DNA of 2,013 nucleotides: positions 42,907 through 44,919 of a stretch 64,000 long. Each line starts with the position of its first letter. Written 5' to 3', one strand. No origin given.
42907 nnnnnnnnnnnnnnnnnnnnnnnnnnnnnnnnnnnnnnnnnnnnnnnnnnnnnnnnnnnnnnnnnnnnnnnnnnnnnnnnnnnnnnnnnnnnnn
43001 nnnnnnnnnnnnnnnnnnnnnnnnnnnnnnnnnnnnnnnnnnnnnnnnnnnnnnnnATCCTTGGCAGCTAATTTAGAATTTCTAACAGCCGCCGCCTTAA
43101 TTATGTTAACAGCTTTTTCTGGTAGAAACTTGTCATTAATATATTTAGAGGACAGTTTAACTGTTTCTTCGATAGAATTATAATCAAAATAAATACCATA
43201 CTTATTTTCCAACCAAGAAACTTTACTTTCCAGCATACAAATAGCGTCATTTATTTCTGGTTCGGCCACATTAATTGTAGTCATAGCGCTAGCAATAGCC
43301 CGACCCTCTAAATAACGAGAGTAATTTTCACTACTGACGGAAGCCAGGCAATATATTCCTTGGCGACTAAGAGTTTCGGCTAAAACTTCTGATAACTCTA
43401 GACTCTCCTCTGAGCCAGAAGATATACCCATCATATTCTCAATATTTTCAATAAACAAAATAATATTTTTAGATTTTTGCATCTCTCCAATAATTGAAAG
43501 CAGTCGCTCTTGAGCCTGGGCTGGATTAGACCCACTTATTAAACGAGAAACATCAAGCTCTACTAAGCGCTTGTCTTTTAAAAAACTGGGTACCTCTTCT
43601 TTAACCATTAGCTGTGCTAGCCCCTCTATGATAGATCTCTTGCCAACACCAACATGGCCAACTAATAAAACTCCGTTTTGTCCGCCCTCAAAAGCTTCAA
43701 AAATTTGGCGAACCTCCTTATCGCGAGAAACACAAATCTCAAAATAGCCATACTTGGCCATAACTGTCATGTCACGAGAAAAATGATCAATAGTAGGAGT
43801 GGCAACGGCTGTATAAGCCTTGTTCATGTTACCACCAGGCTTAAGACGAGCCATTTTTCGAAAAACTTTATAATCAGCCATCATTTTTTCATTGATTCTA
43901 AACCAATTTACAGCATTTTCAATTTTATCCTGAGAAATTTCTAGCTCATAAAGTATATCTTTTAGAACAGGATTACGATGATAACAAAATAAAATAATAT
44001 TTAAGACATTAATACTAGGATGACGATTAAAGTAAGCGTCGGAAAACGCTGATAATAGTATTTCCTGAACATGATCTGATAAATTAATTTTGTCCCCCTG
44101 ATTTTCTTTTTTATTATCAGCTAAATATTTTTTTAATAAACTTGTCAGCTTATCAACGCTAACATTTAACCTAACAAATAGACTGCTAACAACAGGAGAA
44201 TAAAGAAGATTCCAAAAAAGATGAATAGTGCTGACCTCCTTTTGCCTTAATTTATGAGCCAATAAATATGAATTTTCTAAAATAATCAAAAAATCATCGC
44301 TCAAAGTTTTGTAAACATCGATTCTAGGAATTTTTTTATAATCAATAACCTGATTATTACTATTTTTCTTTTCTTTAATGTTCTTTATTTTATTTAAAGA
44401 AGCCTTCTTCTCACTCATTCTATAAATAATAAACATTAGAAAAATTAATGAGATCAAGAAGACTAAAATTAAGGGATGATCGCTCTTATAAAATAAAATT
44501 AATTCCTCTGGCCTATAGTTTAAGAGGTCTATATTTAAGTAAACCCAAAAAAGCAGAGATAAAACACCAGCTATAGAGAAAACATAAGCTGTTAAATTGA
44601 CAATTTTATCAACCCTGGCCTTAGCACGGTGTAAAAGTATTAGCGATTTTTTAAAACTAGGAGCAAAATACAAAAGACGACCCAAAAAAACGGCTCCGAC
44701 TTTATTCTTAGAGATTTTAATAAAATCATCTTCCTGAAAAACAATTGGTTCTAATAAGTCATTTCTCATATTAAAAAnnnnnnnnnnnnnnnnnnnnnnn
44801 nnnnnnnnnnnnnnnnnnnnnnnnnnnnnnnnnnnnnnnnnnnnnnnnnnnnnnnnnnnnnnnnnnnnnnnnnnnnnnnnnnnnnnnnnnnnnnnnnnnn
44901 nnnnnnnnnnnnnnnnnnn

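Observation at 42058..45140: Membrane-anchored ClpB-like paralog with an inactivated NBD1 and no M-domain, paired with a small membrane protein next to canonical clpB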

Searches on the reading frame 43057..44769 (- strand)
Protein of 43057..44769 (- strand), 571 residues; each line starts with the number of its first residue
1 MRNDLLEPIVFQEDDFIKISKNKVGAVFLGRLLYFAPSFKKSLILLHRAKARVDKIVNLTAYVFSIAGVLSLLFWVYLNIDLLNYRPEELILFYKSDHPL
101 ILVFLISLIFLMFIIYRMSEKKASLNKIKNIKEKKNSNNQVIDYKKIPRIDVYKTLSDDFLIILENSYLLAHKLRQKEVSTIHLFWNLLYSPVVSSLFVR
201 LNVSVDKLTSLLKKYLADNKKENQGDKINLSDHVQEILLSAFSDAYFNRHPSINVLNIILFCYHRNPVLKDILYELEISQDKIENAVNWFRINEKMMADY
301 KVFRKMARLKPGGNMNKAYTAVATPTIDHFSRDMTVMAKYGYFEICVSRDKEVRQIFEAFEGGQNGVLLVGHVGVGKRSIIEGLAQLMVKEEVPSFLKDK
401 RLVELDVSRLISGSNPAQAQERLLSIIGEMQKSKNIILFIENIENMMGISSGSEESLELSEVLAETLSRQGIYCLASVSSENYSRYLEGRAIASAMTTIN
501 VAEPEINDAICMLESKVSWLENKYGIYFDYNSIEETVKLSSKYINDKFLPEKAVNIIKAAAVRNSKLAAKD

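Call 7: find_homologous_proteins(query=window:43057-44769:-, max_evalue=0.00001)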
Query seq(571 aa) (571 aa): 1035 proteins with E <= 0.00001 among 8000 candidates; the best 120 are listed.
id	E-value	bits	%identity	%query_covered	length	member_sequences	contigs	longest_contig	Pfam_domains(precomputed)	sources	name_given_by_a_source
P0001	0.0e+0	1235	100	100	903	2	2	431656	PF02861.26,PF07724.21,PF00004.36,PF17871.8,PF07728.21,PF10431.16,PF13191.13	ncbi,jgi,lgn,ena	-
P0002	0.0e+0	1012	78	100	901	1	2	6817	PF02861.26,PF00158.33,PF07724.21,PF00004.36,PF13401.13,PF17871.8,PF07728.21,PF10431.16,PF13191.13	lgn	-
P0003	2.8e-291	985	75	100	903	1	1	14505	PF02861.26,PF00158.33,PF07724.21,PF00004.36,PF13401.13,PF17871.8,PF07728.21,PF10431.16,PF13191.13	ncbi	-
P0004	1.4e-286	969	76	100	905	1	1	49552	PF02861.26,PF07724.21,PF00004.36,PF20703.4,PF17871.8,PF07728.21,PF10431.16,PF13191.13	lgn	-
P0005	5.1e-261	885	70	99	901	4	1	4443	PF02861.26,PF00158.33,PF07724.21,PF00004.36,PF03193.23,PF17871.8,PF07728.21,PF10431.16,PF13191.13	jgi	-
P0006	2.2e-259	880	69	100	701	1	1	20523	PF02861.26,PF07724.21,PF00004.36,PF17871.8,PF07728.21,PF13191.13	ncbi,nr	ncbi:MAG TPA: AAA family ATPase, partial [bacterium]|nr:AAA family ATPase [bacterium]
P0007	1.6e-256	870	70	99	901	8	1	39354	PF02861.26,PF00158.33,PF07724.21,PF12775.14,PF00004.36,PF03193.23,PF17871.8,PF07728.21,PF10431.16,PF13191.13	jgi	-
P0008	7.7e-256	868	67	100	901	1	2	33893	PF02861.26,PF00158.33,PF07724.21,PF00004.36,PF17871.8,PF07728.21,PF10431.16,PF13191.13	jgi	jgi:ATP-dependent Clp protease ATP-binding subunit ClpC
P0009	1.3e-255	867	69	99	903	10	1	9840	PF02861.26,PF07724.21,PF00004.36,PF17871.8,PF07728.21,PF10431.16,PF13191.13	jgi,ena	-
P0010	1.6e-253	860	67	100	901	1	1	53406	PF02861.26,PF07724.21,PF00004.36,PF17871.8,PF07728.21,PF10431.16,PF13191.13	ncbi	-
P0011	2.8e-253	859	69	99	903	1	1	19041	PF02861.26,PF07724.21,PF00004.36,PF13401.13,PF17871.8,PF07728.21,PF10431.16,PF13191.13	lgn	-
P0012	5.6e-253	858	69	99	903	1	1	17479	PF02861.26,PF07724.21,PF00004.36,PF13401.13,PF17871.8,PF07728.21,PF10431.16,PF13191.13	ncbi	-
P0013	5.8e-252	855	69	99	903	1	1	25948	PF02861.26,PF07724.21,PF00004.36,PF13401.13,PF17871.8,PF07728.21,PF10431.16,PF13191.13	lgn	-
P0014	6.8e-252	855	69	99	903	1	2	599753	PF02861.26,PF07724.21,PF00004.36,PF13401.13,PF17871.8,PF07728.21,PF10431.16,PF13191.13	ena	-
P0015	7.3e-252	855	69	99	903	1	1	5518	PF02861.26,PF07724.21,PF00004.36,PF13401.13,PF17871.8,PF07728.21,PF10431.16,PF13191.13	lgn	-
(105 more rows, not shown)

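Call 16: find_related_loci(query=A1, collection=genome_contigs, flank=10000)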
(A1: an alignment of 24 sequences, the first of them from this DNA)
Query A1 (470 aa) in genome_contigs; peptide patterns used: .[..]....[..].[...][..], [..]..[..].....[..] (x = any residue, [..] = any of these).
200 stretches matched a pattern; 174 encode a relative of the query (tblastn E <= 1e-3); the best 80 are kept; 80 distinct loci.
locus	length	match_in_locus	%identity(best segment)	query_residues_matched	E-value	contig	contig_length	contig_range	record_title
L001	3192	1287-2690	77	1-470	0e+0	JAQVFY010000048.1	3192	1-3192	MAG: Patescibacteria group bacterium isolate STE_17 NODE_106339_length_3192_cov_3.413703_Sandtown_E, whole genome shotgu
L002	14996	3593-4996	70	1-470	0e+0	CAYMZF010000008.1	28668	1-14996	MAG TPA_asm: uncultured Gammaproteobacteria bacterium isolate SRP192927_co3_442 genome assembly, contig: NODE_3179_lengt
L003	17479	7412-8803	68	7-470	0e+0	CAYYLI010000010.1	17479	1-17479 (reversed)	MAG TPA_asm: uncultured Gammaproteobacteria bacterium isolate SRP192927_co5_807 genome assembly, contig: NODE_4399_lengt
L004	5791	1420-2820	67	3-470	0e+0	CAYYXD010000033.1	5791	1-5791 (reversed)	MAG TPA_asm: uncultured Gammaproteobacteria bacterium isolate SRP294416_co1_713 genome assembly, contig: NODE_33256_leng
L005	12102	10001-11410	67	1-470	0e+0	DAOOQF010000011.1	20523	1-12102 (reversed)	MAG TPA_asm: bacterium isolate AMR_MDS_2578 NODE_3174_length_20523_cov_5.672904, whole genome shotgun sequence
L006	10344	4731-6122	65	7-470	0e+0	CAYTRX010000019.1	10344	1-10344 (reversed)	MAG TPA_asm: uncultured Gammaproteobacteria bacterium isolate SRP192927_co5_748 genome assembly, contig: NODE_10981_leng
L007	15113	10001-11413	65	1-470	0e+0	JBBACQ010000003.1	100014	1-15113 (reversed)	MAG: Patescibacteria group bacterium isolate SO_2017_LW1_52 NODE_87_length_100014_cov_1.698409_LW64-88_2017, whole genom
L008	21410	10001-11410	68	1-470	0e+0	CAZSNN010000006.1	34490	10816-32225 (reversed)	MAG TPA_asm: uncultured Gammaproteobacteria bacterium isolate binchicken_co45_657 genome assembly, contig: NODE_1792_len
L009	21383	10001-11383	64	6-470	0e+0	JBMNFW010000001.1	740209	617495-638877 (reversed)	MAG: Patescibacteria group bacterium isolate SBF912LR0FQ0003 contig_46319, whole genome shotgun sequence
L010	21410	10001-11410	67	1-470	0e+0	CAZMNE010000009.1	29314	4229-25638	MAG TPA_asm: uncultured Gammaproteobacteria bacterium isolate binchicken_co173_189 genome assembly, contig: NODE_5437_le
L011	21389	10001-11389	62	5-469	0e+0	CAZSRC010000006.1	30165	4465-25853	MAG TPA_asm: uncultured Gammaproteobacteria bacterium isolate SRP192927_co9_113 genome assembly, contig: NODE_797_length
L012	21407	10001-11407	59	1-470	0e+0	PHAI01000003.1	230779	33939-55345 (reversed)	MAG: Candidatus Falkowbacteria bacterium HGW-Falkowbacteria-1 08E140C01_scaffold_151, whole genome shotgun sequence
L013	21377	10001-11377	63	11-470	0e+0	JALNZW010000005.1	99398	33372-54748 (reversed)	MAG: Patescibacteria group bacterium isolate SO_2017_LW2 bin 120 scaffold_462_c1_LW138R_2017, whole genome shotgun seque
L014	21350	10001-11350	59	11-469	2e-178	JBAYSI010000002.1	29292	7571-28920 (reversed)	MAG: Patescibacteria group bacterium isolate SO_2016_LW2_67 scaffold02678_LW138R_2016, whole genome shotgun sequence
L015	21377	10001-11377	60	11-470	2e-176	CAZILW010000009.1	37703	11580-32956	MAG TPA_asm: uncultured Gammaproteobacteria bacterium isolate SRP241326_co1_352 genome assembly, contig: NODE_1773_lengt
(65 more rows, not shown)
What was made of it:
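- Checked: More than 100 full-length relatives exist (call 7), and 174 species-level genomes were found by a narrow pattern scan (call 16).
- Intact ORFs of constant length (about 890-930 aa) occur in at least 174 species (calls 7, 16).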

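Call 32: predict_structure(alignment_id=A2)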
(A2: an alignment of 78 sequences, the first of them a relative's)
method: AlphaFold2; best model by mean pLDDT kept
length: 903 residues; sequences in the alignment: 78
mean_pLDDT: 83.3   pTM: 0.71
mean pLDDT of the five models: 83.3, 80.3, 79.5, 72.6, 70.6
residues with pLDDT >= 90: 223; 70-90: 595; 50-70: 64; < 50: 21
segments of 3 or more residues with pLDDT < 50: 1-5, 137-139, 310-312, 451-456, 636-639
pLDDT, mean of each block of 10 residues (from residue 1): 56 82 82 81 88 91 92 89 82 83 90 91 86 61 71 90 92 87 93 91 89 76 67 91 90 92 88 89 90 83 64 57 77 85 82 91 90 90 88 81 88 80 87 86 74 54 84 89 81 88 91 88 91 91 81 93 92 90 86 71 71 76 78 55 81 83 83 87 86 80 83 87 88 83 77 87 84 84 85 85 85 85 87 87 87 76 88 86 85 86 68
secondary structure, 60 per line:
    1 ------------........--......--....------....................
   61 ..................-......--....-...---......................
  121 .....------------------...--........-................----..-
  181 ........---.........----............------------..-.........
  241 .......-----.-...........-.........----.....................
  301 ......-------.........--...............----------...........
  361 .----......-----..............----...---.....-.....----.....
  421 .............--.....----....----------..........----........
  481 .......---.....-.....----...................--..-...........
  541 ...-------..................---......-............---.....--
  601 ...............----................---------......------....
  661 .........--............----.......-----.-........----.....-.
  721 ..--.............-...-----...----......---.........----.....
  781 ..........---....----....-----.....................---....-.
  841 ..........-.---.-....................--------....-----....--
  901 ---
elements in order (helices of 4 or more, strands of 3 or more residues): E16-20 E23-28 E31-34 H41-78 H80-85 H88-91 H99-125 E149-151 H152-155 H158-173 H181-188 H192-200 H205-216 H232-247 H255-265 H267-275 H280-306 H314-322 H325-330 E331-333 H334-339 H350-361 E366-371 H377-390 E401-405 H407-411 H416-433 E436-440 H445-448 H459-468 E473-479 H480-487 H491-495 E497-501 H506-524 H530-543 H551-568 H572-575 H579-590 H594-598 H601-615 H620-635 E645-650 H657-669 E675-679 H680-683 H688-693 H702-709 E714-718 H725-737 E739-741 E747-749 E754-759 H763-771 H776-790 H794-797 E802-805 H811-831 E835-838 H840-850 H858-877 E886-889 E895-898
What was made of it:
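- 44650..44769 (-): N-terminal cytosolic beta-rich segment (residues 1-40). It occupies the position of a 2x CxxCxGxG zinc ribbon present in some relatives. There are no Cys residues here. AF2 strands 16-20, 23-28 and 31-34: call 32.
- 44536..44604 (-): Predicted transmembrane helix 1 (residues 56-78). Helix 41-78 in the model (call 32).
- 44416..44478 (-): Predicted transmembrane helix 2 (residues 98-118). It is followed by a Lys-rich stretch, which is consistent with a cytoplasmic C-terminus. Helix 99-125 (call 32).
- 43852..44322 (-): Divergent Clp_N-like N-domain (residues 150-306). All-helical in the model (call 32).
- Checked: AlphaFold2 (pLDDT 83) makes them long helices (call 32).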

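Call 37: fold_search(model_id=the predicted structure, library=pdb)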
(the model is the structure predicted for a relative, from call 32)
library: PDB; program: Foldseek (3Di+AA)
matches with E <= 10: 1667; with E <= 0.001: 1169
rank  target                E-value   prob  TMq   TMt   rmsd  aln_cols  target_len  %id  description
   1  9a66_A                6.8e-55  1.00  0.50  0.55  20.7       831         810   30  Integrative model of CLPC-CLPP by crosslinking MS and deep learning (released 2024-09-18)
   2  9rai_c                4.9e-49  1.00  0.47  0.54  18.6       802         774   32  Structure of the S.aureus MecA/ClpC/ClpP degradation system (released 2025-09-10)
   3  9rai_d                6.2e-49  1.00  0.47  0.55  19.2       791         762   33  Structure of the S.aureus MecA/ClpC/ClpP degradation system (released 2025-09-10)
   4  9rai_b                7.1e-49  1.00  0.49  0.56  19.5       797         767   32  Structure of the S.aureus MecA/ClpC/ClpP degradation system (released 2025-09-10)
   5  9rai_e                4.7e-48  1.00  0.49  0.56  19.6       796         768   32  Structure of the S.aureus MecA/ClpC/ClpP degradation system (released 2025-09-10)
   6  4d2q_A                3.6e-46  1.00  0.42  0.47  25.6       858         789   29  Negative-stain electron microscopy of E. coli ClpB mutant E432A (BAP form bound to ClpP) (released 2014-06-04)
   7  9gi1_e                1.3e-45  1.00  0.49  0.71   6.4       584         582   40  Structure of the S.aureus MecA/ClpC/ClpP degradation system (released 2025-08-20)
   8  9gi1_b                2.7e-45  1.00  0.49  0.72   6.3       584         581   40  Structure of the S.aureus MecA/ClpC/ClpP degradation system (released 2025-08-20)
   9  9gi1_c                9.9e-45  1.00  0.49  0.69   6.6       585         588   40  Structure of the S.aureus MecA/ClpC/ClpP degradation system (released 2025-08-20)
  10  9gi1_d                1.5e-44  1.00  0.48  0.69   6.7       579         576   41  Structure of the S.aureus MecA/ClpC/ClpP degradation system (released 2025-08-20)
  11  9rai_f                2.9e-44  1.00  0.50  0.59  18.8       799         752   31  Structure of the S.aureus MecA/ClpC/ClpP degradation system (released 2025-09-10)
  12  6qs6_A                6.0e-44  1.00  0.49  0.72   6.3       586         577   37  ClpB (DWB and K476C mutant) bound to casein in presence of ATPgammaS - state KC-1 (released 2019-07-03)
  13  9qcl_B                6.2e-44  1.00  0.49  0.57  12.5       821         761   31  S.aureus ClpC tetradecameric resting state (released 2025-08-27)
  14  7abr_D                1.0e-43  1.00  0.49  0.70   6.5       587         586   38  Cryo-EM structure of B. subtilis ClpC (DWB mutant) hexamer bound to a substrate polypeptide (released 2021-10-06)
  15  9qrw_C                1.1e-43  1.00  0.49  0.58  12.7       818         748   31  S.aureus ClpC dodecameric resting state (released 2025-07-30)
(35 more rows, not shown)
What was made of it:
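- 43852..44322 (-): Foldseek alignments span full-length ClpC (call 37).
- On Clp/Hsp100 class I (double-ring) superfamily: Foldseek against ClpC and ClpB gives E as low as 7e-55 (call 37). The fold alignment spans ClpC's N-domain (call 37).
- Checked: Foldseek aligns about 800-830 columns to full-length ClpC (call 37).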

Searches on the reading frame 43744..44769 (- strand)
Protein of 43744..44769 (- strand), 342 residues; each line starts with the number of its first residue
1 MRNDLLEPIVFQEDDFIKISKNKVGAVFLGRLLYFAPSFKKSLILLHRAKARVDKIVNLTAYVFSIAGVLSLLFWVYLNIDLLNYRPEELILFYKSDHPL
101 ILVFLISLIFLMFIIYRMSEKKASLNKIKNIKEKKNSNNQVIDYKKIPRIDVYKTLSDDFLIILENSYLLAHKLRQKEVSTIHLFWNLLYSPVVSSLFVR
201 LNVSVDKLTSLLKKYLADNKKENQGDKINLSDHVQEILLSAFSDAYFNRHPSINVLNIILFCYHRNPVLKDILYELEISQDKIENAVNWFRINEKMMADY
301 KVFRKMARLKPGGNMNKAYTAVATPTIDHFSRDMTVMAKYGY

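Call 67: search_protein_families(library=pfam, proteins=[window:43744-44769:-], max_evalue=1)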
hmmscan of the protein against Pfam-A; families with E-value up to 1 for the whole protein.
seq(342 aa): 6 families
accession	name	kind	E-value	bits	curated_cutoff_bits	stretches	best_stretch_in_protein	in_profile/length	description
PF02861.25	Clp_N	-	0.0048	17.5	20.7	1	170-216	4-52/53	Clp amino terminal domain, pathogenicity island component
PF07672.19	MFS_Mycoplasma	-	0.034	14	24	1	55-143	34-113/297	Mycoplasma MFS transporter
PF04277.18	OAD_gamma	-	0.18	12.9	27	1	105-140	15-50/76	Oxaloacetate decarboxylase, gamma chain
PF01034.25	Syndecan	-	0.39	11.2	25.2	1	102-122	18-38/64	Syndecan domain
PF08510.17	PIG-P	-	0.44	10.8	39.3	0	60-138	8-87/121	PIG-P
PF05311.16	Baculo_PP31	-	0.56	10.1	25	0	162-294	66-198/267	Baculovirus 33KDa late protein (PP31)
